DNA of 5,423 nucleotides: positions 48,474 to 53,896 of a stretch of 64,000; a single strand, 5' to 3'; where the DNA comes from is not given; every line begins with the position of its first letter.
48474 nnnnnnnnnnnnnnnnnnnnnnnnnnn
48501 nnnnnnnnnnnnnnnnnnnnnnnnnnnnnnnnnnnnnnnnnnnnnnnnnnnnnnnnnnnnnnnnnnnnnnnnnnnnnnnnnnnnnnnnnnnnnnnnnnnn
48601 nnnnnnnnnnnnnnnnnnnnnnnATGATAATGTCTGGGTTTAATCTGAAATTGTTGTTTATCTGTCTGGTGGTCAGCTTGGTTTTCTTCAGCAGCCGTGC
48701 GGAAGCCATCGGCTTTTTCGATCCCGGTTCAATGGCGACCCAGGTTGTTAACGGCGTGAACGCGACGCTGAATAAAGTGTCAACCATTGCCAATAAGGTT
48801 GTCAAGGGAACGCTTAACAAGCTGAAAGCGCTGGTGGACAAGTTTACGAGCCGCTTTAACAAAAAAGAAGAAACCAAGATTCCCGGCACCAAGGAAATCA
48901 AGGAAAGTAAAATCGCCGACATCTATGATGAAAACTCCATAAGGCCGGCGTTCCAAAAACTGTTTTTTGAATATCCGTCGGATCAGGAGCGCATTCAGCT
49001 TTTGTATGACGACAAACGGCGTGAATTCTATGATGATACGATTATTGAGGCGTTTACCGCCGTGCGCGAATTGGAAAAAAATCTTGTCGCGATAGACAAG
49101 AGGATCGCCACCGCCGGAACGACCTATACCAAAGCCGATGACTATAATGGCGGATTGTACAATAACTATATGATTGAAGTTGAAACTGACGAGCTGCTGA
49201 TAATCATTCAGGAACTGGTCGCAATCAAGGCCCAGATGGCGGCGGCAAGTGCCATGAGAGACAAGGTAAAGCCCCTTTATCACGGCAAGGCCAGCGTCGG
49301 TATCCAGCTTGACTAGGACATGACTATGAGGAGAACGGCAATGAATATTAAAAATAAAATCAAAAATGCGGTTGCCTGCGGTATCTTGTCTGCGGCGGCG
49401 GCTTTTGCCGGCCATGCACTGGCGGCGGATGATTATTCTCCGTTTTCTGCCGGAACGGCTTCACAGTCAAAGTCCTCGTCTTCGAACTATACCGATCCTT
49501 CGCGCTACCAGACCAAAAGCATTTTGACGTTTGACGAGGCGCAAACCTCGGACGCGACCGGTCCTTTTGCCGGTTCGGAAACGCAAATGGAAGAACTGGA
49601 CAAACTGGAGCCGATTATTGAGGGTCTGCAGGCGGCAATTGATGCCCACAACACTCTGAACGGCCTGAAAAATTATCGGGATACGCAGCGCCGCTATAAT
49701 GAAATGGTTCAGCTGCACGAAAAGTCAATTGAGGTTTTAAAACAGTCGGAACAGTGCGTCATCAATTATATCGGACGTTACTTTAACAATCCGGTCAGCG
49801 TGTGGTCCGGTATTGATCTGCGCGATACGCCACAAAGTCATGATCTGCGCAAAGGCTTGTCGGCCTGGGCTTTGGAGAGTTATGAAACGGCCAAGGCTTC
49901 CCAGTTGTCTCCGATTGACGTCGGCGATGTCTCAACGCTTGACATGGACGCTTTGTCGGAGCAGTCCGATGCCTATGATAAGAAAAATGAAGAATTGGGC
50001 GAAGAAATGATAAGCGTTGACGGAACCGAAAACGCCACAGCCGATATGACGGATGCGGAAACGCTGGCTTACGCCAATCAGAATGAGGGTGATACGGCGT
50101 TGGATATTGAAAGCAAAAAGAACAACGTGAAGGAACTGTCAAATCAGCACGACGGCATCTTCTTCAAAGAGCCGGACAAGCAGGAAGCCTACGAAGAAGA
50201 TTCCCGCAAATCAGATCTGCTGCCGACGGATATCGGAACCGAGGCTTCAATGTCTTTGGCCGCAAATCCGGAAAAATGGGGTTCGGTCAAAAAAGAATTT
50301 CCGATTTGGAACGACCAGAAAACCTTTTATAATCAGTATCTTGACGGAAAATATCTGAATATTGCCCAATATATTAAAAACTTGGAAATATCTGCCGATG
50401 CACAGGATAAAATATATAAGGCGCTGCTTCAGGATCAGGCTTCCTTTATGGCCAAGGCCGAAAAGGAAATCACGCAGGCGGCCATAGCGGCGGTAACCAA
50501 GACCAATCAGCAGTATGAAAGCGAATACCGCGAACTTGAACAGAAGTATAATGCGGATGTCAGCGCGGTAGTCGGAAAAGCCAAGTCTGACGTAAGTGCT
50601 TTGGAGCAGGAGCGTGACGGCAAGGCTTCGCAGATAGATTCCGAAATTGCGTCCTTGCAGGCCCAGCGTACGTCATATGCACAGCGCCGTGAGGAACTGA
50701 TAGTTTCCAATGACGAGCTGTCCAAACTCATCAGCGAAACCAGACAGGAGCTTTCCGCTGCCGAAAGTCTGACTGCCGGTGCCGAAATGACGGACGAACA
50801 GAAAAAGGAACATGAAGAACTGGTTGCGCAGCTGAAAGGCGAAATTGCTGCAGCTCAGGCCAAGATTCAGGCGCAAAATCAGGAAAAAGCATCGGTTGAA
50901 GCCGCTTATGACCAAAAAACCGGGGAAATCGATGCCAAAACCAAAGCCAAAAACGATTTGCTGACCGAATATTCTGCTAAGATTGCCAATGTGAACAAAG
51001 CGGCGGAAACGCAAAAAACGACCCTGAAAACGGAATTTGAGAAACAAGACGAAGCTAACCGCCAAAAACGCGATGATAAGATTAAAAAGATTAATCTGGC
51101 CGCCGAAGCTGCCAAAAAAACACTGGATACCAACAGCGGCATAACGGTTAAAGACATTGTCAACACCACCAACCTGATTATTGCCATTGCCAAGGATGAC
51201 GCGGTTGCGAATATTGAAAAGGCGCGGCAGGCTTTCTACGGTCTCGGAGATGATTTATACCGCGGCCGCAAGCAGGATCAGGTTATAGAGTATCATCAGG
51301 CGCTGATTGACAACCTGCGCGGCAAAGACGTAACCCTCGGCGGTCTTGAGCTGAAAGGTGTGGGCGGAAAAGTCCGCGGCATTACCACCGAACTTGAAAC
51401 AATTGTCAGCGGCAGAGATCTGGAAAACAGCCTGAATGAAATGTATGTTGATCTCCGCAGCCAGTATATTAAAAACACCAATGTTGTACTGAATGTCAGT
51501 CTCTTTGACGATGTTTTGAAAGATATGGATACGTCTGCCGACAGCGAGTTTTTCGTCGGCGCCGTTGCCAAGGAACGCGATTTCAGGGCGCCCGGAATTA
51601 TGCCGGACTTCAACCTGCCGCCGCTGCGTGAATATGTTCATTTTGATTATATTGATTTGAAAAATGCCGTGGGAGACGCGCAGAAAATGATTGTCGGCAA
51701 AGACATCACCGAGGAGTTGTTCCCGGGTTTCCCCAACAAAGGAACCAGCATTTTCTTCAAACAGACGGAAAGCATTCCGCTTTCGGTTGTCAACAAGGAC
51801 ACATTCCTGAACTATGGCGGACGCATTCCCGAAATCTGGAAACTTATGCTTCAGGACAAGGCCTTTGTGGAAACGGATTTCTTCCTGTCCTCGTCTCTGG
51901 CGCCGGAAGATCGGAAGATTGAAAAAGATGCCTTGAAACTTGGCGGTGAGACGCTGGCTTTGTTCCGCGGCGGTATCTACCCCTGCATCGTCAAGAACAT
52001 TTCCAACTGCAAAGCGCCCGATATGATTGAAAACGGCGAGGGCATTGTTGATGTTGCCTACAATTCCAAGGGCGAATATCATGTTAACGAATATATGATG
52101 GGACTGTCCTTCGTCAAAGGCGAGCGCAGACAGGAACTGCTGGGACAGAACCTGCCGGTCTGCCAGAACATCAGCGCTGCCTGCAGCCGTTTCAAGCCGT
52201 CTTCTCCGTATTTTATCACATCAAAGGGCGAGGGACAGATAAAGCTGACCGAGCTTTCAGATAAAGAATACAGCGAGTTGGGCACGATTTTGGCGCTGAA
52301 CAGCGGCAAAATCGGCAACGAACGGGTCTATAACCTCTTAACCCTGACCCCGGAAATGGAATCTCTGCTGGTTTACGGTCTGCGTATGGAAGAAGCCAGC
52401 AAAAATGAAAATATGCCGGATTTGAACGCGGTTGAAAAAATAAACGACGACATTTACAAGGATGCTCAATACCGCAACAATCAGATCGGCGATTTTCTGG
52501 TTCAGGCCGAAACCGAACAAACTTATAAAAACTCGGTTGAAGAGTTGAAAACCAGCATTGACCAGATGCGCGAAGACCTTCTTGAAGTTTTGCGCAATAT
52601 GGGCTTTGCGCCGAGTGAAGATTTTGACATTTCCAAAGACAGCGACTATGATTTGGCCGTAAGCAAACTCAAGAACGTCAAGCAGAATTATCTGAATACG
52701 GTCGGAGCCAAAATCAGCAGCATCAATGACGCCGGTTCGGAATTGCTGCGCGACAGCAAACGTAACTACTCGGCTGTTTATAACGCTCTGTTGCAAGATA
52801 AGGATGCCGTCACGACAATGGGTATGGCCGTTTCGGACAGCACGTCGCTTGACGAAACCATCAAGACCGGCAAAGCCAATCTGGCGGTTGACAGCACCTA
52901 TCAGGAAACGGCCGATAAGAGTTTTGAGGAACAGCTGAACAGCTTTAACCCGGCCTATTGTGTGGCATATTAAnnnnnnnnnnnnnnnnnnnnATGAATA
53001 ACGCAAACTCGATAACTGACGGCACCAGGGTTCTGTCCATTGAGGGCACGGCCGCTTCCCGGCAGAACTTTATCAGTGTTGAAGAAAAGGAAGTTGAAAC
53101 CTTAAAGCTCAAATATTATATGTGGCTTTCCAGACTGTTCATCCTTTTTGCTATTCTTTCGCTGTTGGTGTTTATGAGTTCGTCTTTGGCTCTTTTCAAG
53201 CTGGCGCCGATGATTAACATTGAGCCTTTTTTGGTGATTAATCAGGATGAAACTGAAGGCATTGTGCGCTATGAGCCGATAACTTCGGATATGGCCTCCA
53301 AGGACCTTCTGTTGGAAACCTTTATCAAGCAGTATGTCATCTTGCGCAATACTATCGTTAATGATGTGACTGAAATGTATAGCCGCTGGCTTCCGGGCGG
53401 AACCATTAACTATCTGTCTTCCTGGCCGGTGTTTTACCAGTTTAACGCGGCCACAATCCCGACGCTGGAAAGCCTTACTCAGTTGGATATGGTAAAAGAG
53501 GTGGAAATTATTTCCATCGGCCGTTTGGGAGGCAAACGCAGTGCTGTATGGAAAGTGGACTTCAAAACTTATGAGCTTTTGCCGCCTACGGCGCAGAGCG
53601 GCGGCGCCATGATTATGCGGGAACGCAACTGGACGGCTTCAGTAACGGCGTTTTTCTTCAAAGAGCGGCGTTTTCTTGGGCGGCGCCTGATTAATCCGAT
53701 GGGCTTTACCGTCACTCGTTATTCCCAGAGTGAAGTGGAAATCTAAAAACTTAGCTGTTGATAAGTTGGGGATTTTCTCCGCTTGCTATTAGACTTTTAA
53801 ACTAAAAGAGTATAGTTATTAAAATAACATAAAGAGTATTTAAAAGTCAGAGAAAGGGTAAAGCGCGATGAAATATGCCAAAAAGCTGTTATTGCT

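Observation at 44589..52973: Six consecutive secreted coiled-coil proteins between virB4 and virB8, four sharing a post-signal aromatic motif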

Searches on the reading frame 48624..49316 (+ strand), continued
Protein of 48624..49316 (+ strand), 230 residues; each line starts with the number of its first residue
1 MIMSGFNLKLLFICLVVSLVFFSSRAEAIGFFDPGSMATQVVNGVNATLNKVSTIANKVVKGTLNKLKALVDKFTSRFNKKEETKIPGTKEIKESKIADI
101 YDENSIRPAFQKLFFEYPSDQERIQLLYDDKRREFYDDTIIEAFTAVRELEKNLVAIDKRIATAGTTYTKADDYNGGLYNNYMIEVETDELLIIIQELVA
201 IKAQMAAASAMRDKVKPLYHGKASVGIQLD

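Call 58: fold_search(model_id=the predicted structure, library=pdb)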
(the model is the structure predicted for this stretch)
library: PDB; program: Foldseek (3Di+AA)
matches with E <= 10: 602; with E <= 0.001: 0
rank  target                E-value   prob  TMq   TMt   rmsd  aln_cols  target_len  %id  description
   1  6zbc_D                8.1e-02  0.60  0.28  0.31  14.0       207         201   13  Merozoite surface protein 1 (MSP-1) from Plasmodium falciparum, main conformation (released 2021-05-19)
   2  6zbf_D                9.1e-02  0.66  0.29  0.32  13.9       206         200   13  Merozoite surface protein 1 (MSP-1) from Plasmodium falciparum, alternative conformation 3 (released 2021-05-19)
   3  4zws_B                1.8e-01  0.47  0.21  0.34   8.0       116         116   14  Crystal Structure of the Bacteriophage T4 recombination mediator protein UvsY, Lattice Type III (released 2016-03-02)
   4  2y48_A                2.3e-01  0.28  0.19  0.09  23.3       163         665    8  Crystal structure of LSD1-CoREST in complex with a N-terminal SNAIL peptide (released 2011-02-16)
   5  3zcj_F                2.4e-01  0.80  0.33  0.44  13.3       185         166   16  Crystal structure of Helicobacter pylori T4SS protein CagL in a tetragonal crystal form with a helical RGD-motif (6 Mo (released 2013-10-09)
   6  3zcj_C                2.9e-01  0.60  0.29  0.35  15.6       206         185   11  Crystal structure of Helicobacter pylori T4SS protein CagL in a tetragonal crystal form with a helical RGD-motif (6 Mo (released 2013-10-09)
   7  4bay_A                2.9e-01  0.28  0.19  0.09  22.8       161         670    9  Phosphomimetic mutant of LSD1-8a splicing variant in complex with CoREST (released 2013-11-27)
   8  9dbp_A                3.1e-01  0.28  0.24  0.11  23.3       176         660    9  Crystal structure of the LSD1/CoREST histone demethylase in complex with the cofactor FAD and the inhibitor GSK690 (released 2025-09-17)
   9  5h6r_A                3.5e-01  0.51  0.22  0.10   6.4        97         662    9  Crystal structure of LSD1-CoREST in complex with peptide 13 (released 2017-04-12)
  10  3tul_B                3.9e-01  0.33  0.24  0.36  11.0       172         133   13  Crystal structure of N-terminal region of Type III Secretion Major Translocator SipB (residues 82-226) (released 2012-02-15)
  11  2uxn_A                4.1e-01  0.51  0.21  0.10   6.5        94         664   11  Structural Basis of Histone Demethylation by LSD1 Revealed by Suicide Inactivation (released 2007-05-29)
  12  6k3e_A                4.1e-01  0.47  0.21  0.10   6.5        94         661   11  LSD1/Co-Rest structure with an inhibitor (released 2020-05-20)
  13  5h6q_A                4.1e-01  0.30  0.20  0.10   8.6       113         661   11  Crystal structure of LSD1-CoREST in complex with peptide 11 (released 2017-04-12)
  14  6n9h                  4.9e-01  0.84  0.25  0.64   3.5        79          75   23  De novo designed homo-trimeric amantadine-binding protein (released 2019-12-18)
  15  5l3d_A                4.9e-01  0.47  0.21  0.10   6.5        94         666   11  Human LSD1/CoREST: LSD1 Y761H mutation (released 2016-05-04)
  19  3zcj_D                5.2e-01  0.35  0.29  0.33  13.6       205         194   13  Crystal structure of Helicobacter pylori T4SS protein CagL in a tetragonal crystal form with a helical RGD-motif (6 Mo (released 2013-10-09)
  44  3zcj_B                9.2e-01  0.33  0.28  0.31  14.3       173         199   13  Crystal structure of Helicobacter pylori T4SS protein CagL in a tetragonal crystal form with a helical RGD-motif (6 Mo (released 2013-10-09)
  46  3zcj_E                9.2e-01  0.28  0.28  0.33  13.4       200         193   12  Crystal structure of Helicobacter pylori T4SS protein CagL in a tetragonal crystal form with a helical RGD-motif (6 Mo (released 2013-10-09)
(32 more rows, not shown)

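Call 80: search_protein_families(library=pfam, alignment_id=A1, max_evalue=10)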
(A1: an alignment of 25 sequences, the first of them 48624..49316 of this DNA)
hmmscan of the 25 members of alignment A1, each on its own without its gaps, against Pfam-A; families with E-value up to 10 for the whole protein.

A. member 1, window:48624-49316:+ (230 aa): 2 families
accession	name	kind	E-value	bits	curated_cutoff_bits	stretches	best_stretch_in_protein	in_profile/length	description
PF13990.11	YjcZ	-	0.019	14.8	27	1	31-83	65-117/272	YjcZ-like protein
PF13605.11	DUF4141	-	0.073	12.9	30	1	11-59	3-50/53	Domain of unknown function (DUF4141)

B. families by the number of members that match (of 25 scanned): 46 families (the first 25 are shown)
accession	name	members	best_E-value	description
PF09340.15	NuA4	7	0.0089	Histone acetyltransferase subunit NuA4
PF13605.11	DUF4141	6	0.0032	Domain of unknown function (DUF4141)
PF13270.11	CCDC28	5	0.0071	Coiled-coil domain-containing protein 28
PF12998.12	ING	4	0.0016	Inhibitor of growth proteins N-terminal histone-binding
PF08651.15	DASH_Duo1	4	0.0065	DASH complex subunit Duo1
PF05531.17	NPV_P10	3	0.19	Nucleopolyhedrovirus P10 protein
PF13990.11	YjcZ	2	0.0036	YjcZ-like protein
PF19967.4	VMAP-M5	2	0.027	vWA-MoxR associated protein middle region (VMAP-M) 5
PF06013.18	WXG100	2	0.03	Proteins of 100 residues with WXG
PF08317.16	Spc7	2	0.1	Spc7 kinetochore protein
PF04012.17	PspA_IM30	2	0.22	PspA/IM30 family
PF08702.15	Fib_alpha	2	0.39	Fibrinogen alpha/beta chain family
PF14678.12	FANCI_S4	1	0.015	FANCI solenoid 4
PF01031.25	Dynamin_M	1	0.023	Dynamin central region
PF03105.24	SPX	1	0.027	SPX domain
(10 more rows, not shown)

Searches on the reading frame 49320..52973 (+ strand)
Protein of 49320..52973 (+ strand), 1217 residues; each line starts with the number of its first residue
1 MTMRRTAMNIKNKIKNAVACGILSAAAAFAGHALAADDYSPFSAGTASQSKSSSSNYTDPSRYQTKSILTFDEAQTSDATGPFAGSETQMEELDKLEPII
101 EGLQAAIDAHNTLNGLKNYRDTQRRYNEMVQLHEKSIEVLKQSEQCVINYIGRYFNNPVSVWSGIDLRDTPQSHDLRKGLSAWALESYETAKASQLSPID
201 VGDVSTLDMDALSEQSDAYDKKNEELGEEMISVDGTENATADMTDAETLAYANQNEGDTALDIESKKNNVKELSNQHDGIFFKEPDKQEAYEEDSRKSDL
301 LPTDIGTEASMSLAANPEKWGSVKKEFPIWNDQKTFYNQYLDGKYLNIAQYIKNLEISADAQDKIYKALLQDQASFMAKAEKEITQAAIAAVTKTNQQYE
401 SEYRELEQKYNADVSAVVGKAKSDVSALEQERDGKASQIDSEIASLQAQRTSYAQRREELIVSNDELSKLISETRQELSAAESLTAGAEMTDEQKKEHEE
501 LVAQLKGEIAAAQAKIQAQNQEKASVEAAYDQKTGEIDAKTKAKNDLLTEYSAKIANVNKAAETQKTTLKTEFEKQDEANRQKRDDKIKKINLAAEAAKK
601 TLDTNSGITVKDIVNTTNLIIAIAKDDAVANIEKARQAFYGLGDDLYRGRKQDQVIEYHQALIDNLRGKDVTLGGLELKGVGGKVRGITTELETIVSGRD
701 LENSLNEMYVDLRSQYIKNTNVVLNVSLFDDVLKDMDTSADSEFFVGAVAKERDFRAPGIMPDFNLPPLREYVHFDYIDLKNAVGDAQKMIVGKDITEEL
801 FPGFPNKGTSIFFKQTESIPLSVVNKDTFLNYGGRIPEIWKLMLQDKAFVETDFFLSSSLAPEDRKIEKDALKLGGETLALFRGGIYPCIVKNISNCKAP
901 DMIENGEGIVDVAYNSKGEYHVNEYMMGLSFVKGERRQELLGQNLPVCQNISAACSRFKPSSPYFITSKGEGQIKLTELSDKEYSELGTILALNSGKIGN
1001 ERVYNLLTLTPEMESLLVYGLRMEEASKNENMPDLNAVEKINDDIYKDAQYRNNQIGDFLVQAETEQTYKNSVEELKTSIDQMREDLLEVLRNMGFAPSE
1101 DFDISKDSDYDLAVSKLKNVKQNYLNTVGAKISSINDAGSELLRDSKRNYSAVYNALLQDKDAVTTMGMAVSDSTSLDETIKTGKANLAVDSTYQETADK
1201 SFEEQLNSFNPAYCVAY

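Call 4: search_protein_families(library=pfam, proteins=[window:49320-52973:+], max_evalue=1)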
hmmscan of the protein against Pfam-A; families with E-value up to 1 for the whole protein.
window:49320-52973:+ (1217 aa): 0 families

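Call 9: search_protein_families(library=ncbifam, proteins=[window:49320-52973:+], max_evalue=1)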
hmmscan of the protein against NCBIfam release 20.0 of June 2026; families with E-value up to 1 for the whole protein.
window:49320-52973:+ (1217 aa): 0 families

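Call 78: search_solved_structures(query=window:49320-52973:+, max_evalue=1)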
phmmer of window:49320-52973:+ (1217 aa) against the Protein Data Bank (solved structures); distinct sequences matched with E-value up to 1: 3.
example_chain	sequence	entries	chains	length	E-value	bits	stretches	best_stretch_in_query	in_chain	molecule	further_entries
4pky_B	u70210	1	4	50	0.38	11.8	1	508-550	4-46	Transforming acidic coiled-coil-containing protein 3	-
9cu8_A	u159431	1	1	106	0.39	11.8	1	438-518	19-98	TNFR2_mb1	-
3c26_A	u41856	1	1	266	0.74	10.9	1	1049-1125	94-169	Putative acetyltransferase Ta0821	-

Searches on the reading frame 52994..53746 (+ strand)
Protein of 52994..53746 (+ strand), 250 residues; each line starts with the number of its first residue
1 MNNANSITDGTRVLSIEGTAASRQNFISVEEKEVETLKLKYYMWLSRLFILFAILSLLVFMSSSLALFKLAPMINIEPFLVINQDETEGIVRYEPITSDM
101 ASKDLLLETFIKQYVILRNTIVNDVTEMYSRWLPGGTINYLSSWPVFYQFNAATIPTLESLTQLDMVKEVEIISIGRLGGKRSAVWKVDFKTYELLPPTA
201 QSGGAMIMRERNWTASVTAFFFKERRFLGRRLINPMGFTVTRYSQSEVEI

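Call 5: search_protein_families(library=pfam, proteins=[window:52994-53746:+], max_evalue=0.01)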
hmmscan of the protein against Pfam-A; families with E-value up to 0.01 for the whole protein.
window:52994-53746:+ (250 aa): 1 family
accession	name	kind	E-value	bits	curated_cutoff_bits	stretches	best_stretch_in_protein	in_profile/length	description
PF04335.19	VirB8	-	3.7e-13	50.2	23.2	1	49-247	20-212/213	VirB8 protein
